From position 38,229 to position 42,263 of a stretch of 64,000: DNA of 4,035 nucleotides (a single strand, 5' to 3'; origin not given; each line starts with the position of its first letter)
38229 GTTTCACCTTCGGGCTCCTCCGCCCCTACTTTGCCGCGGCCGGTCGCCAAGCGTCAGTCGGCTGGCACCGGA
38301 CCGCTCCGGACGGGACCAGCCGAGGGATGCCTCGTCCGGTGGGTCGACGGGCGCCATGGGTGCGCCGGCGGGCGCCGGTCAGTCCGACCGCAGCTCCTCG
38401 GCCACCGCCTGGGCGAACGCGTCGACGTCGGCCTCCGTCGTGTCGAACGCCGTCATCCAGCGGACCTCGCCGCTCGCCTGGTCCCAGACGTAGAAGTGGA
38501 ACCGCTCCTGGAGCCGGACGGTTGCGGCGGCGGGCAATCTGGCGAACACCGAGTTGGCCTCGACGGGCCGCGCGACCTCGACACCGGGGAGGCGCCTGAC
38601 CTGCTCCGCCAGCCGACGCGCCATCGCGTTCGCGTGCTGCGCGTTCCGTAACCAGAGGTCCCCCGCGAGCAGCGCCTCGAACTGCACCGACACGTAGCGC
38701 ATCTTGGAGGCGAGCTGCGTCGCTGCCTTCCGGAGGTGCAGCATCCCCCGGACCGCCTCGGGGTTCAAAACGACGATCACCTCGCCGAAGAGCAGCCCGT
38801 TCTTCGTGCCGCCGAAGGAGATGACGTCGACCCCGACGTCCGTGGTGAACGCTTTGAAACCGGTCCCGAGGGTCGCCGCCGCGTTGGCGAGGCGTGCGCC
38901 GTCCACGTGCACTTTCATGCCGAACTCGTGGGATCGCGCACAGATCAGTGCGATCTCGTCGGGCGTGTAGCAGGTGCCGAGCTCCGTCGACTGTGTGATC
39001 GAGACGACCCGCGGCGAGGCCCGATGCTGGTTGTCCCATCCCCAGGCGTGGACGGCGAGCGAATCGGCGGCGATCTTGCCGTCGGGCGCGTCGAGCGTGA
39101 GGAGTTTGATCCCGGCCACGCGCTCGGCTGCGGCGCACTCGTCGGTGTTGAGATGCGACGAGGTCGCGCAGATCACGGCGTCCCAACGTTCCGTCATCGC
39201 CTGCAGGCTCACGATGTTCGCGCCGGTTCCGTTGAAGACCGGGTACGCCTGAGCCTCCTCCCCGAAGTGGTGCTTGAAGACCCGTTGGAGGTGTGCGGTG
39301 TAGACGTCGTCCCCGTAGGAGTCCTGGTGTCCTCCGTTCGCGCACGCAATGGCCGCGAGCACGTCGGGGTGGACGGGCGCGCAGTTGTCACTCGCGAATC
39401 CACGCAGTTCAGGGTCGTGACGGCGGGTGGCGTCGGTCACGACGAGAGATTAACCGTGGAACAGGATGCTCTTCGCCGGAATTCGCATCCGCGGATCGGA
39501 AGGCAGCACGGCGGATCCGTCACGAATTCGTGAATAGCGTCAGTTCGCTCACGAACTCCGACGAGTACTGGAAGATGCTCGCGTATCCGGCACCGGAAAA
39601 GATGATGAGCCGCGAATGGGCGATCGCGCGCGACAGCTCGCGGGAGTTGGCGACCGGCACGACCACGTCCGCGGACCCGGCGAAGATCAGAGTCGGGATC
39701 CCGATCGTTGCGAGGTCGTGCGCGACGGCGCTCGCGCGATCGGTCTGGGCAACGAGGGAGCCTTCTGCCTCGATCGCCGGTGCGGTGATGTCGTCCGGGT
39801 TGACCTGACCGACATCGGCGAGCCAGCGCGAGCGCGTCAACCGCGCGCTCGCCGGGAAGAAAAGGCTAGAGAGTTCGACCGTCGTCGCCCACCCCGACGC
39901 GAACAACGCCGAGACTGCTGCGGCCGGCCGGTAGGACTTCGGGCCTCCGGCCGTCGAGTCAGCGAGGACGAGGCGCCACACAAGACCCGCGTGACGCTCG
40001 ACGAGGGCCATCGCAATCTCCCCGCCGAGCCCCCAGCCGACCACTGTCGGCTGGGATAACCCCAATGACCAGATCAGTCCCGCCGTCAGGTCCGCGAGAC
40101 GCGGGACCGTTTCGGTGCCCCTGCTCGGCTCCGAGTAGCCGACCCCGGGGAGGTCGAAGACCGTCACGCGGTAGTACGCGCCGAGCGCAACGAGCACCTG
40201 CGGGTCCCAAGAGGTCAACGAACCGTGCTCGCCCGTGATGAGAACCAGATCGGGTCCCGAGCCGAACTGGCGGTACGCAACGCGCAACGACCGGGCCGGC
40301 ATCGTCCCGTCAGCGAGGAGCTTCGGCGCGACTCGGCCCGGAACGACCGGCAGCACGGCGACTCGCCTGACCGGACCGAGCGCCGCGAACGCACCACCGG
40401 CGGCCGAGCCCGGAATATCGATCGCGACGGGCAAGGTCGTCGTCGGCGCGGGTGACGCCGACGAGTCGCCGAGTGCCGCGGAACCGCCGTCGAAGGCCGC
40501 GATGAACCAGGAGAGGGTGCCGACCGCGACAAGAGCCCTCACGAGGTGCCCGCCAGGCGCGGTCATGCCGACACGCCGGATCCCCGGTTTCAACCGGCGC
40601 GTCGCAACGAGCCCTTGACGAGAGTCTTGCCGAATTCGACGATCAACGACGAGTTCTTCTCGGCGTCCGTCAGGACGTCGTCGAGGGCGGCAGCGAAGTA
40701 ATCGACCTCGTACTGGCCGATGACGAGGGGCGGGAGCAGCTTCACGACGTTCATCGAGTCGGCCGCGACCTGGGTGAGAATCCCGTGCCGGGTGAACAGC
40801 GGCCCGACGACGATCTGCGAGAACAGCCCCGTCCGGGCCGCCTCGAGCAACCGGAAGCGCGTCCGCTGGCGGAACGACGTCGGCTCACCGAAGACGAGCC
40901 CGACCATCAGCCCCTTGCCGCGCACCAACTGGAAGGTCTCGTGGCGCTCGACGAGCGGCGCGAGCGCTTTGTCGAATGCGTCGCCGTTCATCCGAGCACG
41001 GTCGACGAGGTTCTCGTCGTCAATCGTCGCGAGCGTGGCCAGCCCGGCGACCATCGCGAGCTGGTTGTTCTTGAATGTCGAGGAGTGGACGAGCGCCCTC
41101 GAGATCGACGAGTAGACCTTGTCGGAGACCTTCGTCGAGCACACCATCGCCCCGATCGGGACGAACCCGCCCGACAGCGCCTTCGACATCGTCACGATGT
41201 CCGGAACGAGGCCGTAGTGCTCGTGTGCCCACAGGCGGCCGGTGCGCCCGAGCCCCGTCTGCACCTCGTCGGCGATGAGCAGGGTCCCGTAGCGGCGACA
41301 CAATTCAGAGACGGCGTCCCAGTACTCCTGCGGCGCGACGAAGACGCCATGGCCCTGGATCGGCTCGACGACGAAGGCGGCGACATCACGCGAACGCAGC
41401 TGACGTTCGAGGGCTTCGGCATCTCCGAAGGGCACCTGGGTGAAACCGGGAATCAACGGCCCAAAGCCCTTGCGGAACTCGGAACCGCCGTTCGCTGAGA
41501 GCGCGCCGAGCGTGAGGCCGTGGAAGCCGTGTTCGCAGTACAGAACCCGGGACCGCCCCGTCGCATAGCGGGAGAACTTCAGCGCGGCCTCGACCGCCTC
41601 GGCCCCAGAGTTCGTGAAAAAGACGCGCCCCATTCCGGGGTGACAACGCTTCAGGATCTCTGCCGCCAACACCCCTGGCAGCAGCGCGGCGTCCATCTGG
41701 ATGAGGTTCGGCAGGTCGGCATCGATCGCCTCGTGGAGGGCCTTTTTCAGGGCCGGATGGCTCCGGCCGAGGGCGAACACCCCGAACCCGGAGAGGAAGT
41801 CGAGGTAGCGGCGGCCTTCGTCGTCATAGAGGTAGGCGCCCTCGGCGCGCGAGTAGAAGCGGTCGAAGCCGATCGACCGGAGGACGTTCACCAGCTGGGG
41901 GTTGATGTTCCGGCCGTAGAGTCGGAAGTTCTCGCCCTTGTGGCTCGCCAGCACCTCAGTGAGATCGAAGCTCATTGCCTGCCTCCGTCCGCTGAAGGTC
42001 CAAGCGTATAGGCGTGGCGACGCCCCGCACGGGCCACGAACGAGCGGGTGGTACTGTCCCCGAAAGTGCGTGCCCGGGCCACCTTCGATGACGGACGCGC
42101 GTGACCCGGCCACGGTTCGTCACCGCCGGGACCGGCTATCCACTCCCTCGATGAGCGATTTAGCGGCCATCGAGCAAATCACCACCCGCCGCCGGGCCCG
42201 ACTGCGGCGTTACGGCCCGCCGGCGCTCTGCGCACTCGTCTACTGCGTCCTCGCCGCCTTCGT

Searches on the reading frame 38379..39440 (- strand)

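Call 68: search_protein_families(library=pfam, proteins=[window:38379-39440:-], max_evalue=0.00001)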
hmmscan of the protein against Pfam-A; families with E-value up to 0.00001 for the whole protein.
window:38379-39440:- (353 aa): 1 family
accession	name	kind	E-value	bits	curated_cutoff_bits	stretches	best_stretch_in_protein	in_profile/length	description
PF01212.27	Beta_elim_lyase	-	1.2e-46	159.8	27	1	15-301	2-284/288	Beta-eliminating lyase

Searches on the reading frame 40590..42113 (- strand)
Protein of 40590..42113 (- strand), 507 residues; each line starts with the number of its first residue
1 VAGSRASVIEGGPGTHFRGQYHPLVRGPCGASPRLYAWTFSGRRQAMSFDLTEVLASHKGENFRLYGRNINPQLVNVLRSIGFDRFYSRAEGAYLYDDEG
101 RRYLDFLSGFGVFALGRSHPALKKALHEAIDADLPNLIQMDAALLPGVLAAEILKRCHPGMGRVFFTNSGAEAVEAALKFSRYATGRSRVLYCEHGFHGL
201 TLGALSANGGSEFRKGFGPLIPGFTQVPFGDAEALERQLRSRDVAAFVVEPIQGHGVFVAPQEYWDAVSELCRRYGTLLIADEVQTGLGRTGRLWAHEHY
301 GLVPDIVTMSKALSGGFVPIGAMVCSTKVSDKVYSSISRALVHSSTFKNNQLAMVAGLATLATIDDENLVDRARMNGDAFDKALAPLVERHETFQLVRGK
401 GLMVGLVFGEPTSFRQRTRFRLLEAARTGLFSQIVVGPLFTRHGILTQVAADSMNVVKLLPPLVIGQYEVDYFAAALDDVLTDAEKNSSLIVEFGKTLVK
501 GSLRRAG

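Call 68: search_protein_families(library=pfam, proteins=[window:40590-42113:-], max_evalue=0.00001)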
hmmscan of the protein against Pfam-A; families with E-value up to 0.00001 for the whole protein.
window:40590-42113:- (507 aa): 1 family
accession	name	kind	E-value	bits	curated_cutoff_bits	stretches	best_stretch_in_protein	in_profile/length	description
PF00202.27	Aminotran_3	-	2.1e-90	303.8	30.5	1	85-481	11-403/403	Aminotransferase class-III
